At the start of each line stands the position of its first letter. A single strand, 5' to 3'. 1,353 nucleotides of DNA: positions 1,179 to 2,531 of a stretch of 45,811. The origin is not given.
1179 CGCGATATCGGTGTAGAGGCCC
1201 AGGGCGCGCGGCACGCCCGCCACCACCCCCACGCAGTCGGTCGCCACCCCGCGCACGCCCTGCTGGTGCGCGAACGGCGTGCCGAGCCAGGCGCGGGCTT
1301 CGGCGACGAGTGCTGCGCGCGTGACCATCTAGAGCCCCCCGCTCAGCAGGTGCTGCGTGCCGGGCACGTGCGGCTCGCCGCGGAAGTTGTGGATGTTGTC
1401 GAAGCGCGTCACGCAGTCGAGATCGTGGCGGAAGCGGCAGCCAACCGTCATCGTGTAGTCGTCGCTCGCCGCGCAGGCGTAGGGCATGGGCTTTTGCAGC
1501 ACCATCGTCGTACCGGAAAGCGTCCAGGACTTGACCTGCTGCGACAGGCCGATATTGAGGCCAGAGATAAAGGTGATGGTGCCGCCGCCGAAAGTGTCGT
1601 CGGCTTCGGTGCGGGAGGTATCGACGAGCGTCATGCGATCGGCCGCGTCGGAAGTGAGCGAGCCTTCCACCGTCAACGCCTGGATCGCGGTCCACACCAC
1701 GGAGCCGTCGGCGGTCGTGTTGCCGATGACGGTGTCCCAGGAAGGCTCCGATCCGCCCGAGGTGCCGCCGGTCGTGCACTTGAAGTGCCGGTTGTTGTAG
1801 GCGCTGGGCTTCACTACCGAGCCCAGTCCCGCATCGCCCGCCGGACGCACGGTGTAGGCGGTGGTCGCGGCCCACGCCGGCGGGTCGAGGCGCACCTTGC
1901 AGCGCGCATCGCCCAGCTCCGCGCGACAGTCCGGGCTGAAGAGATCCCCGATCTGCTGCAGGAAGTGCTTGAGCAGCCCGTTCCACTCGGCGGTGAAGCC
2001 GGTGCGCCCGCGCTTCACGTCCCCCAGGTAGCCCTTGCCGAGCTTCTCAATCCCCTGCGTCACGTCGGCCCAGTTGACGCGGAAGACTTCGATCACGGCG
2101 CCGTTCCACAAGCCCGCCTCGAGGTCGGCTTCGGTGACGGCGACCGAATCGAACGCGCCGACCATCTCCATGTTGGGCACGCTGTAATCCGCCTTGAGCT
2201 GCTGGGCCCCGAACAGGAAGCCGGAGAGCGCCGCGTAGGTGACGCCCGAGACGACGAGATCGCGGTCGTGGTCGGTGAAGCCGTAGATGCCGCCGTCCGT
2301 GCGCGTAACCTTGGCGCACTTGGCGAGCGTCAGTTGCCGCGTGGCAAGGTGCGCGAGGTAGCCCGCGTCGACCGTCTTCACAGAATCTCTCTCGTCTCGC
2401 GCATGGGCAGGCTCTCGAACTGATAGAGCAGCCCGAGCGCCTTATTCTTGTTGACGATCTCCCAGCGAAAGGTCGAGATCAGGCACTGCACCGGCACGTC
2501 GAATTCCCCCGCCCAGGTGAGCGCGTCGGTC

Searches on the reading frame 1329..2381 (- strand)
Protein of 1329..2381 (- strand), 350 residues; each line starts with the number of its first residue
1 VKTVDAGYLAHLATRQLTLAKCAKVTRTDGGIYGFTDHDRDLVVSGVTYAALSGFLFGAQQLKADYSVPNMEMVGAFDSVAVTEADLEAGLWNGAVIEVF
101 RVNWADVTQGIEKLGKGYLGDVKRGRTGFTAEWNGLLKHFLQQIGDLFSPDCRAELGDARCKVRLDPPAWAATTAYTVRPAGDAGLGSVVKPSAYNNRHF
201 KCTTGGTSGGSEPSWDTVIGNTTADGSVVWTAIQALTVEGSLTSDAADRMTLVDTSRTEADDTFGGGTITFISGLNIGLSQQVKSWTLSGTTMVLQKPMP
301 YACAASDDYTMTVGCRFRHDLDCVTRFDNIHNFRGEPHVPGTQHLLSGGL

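Call 66: search_protein_families(library=pfam, max_evalue=0.001, proteins=[window:1329-2381:-])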
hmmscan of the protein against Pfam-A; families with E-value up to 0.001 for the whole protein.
window:1329-2381:- (350 aa): 2 families
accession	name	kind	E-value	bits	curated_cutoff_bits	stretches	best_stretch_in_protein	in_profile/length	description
PF09931.15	Phage_phiJL001_Gp84_N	-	3.7e-52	177.1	26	1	7-163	3-159/160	Baseplate hub protein, N-terminal attachment domain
PF09356.15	Phage_BR0599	-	1.5e-17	64.2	22.9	1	263-342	2-79/80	Phage conserved hypothetical protein BR0599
